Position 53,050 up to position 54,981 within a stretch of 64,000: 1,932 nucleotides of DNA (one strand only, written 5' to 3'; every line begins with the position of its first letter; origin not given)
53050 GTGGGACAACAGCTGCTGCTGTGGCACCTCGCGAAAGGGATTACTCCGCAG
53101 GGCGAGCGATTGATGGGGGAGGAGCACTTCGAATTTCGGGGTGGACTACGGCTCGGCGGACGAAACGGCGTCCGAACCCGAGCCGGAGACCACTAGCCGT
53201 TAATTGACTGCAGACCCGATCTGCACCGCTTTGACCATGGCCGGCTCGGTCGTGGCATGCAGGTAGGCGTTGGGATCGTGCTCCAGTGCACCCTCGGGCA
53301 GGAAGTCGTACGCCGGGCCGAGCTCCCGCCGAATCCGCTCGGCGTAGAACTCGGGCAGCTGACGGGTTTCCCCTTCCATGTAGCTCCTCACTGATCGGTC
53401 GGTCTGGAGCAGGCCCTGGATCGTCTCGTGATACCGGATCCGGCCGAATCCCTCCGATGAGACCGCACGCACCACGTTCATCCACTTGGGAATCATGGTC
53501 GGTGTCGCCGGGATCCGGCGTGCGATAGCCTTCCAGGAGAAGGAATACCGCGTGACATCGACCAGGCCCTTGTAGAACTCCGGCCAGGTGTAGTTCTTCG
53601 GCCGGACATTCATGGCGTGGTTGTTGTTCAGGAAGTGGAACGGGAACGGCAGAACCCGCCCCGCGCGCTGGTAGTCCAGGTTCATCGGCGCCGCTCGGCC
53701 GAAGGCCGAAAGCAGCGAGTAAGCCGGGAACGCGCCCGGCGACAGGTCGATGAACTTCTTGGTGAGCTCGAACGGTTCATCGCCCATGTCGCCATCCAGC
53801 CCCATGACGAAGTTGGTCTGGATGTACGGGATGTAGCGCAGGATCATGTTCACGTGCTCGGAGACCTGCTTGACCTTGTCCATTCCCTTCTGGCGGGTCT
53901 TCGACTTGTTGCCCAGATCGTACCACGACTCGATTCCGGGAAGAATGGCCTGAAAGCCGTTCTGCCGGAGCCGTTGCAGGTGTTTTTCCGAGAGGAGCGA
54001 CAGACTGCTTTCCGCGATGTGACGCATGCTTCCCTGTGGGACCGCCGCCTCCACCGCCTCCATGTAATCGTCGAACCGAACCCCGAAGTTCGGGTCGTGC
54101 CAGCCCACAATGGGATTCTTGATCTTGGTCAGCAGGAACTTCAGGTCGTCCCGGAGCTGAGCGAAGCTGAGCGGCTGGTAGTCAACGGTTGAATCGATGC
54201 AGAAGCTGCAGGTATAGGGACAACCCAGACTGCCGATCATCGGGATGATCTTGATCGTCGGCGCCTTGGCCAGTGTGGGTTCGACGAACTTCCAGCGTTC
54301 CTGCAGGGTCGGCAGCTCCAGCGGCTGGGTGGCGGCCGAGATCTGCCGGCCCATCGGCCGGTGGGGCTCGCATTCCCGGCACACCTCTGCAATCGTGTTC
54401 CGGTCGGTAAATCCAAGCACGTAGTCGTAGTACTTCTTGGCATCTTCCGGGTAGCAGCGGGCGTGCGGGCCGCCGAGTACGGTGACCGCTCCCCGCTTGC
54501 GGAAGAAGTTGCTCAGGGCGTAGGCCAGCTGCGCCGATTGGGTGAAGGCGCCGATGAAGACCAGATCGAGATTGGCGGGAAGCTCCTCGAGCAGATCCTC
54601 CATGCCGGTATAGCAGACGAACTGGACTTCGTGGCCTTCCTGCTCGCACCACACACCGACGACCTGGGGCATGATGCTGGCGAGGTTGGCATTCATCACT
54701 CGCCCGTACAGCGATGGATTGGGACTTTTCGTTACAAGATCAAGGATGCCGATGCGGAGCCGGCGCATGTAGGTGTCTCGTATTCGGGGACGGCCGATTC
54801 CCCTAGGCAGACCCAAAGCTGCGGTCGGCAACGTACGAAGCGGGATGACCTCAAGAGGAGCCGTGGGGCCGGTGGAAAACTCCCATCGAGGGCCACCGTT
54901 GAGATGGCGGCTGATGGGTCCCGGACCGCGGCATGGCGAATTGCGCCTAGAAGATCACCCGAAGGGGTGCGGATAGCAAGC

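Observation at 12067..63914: Family of palindromic tandem-repeat elements: complementary low-complexity arms with a locus-specific repeat unit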

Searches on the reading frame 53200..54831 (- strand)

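Call 49: search_protein_families(library=pfam, proteins=[window:53200-54831:-], max_evalue=0.01)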
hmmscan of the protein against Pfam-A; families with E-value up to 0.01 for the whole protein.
window:53200-54831:- (543 aa): 2 families
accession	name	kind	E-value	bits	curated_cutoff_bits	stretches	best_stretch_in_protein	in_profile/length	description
PF04055.27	Radical_SAM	-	6.9e-08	33.3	29.5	1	201-352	4-158/166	Radical SAM superfamily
PF02310.24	B12-binding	-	3.8e-05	24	32.1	1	58-146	20-116/121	B12 binding domain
